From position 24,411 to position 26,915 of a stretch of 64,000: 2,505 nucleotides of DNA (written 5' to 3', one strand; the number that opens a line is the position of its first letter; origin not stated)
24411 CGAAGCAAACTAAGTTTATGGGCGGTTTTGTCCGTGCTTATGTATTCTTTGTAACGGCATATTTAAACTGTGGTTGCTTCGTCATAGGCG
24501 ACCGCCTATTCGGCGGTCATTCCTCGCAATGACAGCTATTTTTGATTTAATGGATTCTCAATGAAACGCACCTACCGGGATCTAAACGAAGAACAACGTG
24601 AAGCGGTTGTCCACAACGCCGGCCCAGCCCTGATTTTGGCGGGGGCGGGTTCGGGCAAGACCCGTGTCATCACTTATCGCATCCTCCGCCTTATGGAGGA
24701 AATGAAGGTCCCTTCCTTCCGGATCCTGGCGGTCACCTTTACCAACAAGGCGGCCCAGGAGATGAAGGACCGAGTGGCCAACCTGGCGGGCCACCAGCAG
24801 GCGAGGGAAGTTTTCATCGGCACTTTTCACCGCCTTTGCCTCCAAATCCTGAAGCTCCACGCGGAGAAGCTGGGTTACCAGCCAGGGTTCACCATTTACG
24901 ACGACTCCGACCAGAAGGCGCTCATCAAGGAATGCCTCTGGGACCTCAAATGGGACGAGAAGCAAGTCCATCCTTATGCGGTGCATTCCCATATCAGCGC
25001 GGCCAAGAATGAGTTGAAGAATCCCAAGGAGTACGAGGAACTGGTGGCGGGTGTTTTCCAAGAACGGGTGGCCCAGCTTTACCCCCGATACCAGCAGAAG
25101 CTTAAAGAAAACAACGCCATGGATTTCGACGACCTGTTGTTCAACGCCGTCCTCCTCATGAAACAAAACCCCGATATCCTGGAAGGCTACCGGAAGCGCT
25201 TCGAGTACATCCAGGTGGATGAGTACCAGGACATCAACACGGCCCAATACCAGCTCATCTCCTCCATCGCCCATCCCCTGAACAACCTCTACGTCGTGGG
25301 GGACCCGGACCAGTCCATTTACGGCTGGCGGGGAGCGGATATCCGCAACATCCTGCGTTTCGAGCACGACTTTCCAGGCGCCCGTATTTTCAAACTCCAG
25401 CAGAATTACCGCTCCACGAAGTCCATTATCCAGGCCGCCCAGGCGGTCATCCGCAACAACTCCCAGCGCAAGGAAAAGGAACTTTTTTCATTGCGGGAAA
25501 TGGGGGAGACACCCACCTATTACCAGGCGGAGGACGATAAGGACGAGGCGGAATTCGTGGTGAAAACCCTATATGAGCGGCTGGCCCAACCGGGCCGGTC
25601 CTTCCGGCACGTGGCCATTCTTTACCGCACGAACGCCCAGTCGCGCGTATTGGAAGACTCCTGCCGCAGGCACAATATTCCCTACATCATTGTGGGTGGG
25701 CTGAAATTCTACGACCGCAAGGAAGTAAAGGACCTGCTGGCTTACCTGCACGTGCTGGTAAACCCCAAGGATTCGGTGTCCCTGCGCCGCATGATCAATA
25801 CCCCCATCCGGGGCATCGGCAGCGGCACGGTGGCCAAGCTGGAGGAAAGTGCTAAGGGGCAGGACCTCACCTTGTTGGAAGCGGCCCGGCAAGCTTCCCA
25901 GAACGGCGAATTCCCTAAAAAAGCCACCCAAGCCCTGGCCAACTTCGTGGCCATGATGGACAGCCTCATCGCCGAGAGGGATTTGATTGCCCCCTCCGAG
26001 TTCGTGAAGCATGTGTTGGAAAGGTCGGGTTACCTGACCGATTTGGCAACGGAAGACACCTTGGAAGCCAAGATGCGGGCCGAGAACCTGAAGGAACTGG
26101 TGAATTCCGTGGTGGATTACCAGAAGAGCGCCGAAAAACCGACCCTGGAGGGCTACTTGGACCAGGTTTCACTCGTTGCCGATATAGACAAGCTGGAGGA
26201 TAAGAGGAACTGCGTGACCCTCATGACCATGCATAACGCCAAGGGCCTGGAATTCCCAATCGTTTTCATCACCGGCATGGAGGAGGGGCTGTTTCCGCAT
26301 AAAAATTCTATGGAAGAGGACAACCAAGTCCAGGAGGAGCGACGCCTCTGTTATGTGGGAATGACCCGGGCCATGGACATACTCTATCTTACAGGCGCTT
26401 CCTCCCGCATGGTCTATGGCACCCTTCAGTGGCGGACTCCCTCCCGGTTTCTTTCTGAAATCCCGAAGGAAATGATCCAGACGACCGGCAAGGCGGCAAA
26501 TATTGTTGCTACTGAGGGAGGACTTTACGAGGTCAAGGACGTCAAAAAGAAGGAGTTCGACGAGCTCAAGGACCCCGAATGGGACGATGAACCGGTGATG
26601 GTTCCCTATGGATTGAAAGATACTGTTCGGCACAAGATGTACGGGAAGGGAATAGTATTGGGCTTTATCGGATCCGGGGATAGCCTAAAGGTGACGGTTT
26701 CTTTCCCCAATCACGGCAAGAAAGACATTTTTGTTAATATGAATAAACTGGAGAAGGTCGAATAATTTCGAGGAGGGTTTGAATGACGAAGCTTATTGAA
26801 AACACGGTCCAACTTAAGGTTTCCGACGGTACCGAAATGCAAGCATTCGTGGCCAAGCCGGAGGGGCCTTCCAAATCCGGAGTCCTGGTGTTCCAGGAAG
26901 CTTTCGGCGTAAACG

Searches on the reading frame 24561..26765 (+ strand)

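Call 61: search_protein_families(library=pfam, proteins=[window:24561-26765:+], max_evalue=0.00001)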
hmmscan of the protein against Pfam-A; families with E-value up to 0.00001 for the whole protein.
window:24561-26765:+ (734 aa): 7 families
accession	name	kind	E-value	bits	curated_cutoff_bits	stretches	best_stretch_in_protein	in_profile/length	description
PF00580.27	UvrD-helicase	-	7.3e-92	308.3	23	1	8-272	1-271/271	UvrD/REP helicase N-terminal domain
PF13361.12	UvrD_C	-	7.8e-77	259.5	25.6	1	278-613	2-348/350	UvrD-like helicase C-terminal domain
PF13245.12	AAA_19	-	4e-24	85.8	25.1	1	12-255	1-132/134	AAA domain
PF13538.12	UvrD_C_2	-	9.7e-09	35.4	27.4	1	553-610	3-51/52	UvrD-like helicase C-terminal domain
PF21196.3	PcrA_UvrD_tudor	-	4.9e-07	29.9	23.9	1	687-727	3-43/48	PcrA/UvrD tudor domain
PF13604.12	AAA_30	-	6.9e-07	29.6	27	0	8-72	2-66/191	AAA domain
PF01443.25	Viral_helicase1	-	3.9e-06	27.3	21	0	212-362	58-204/228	Viral superfamily 1 RNA helicase core domain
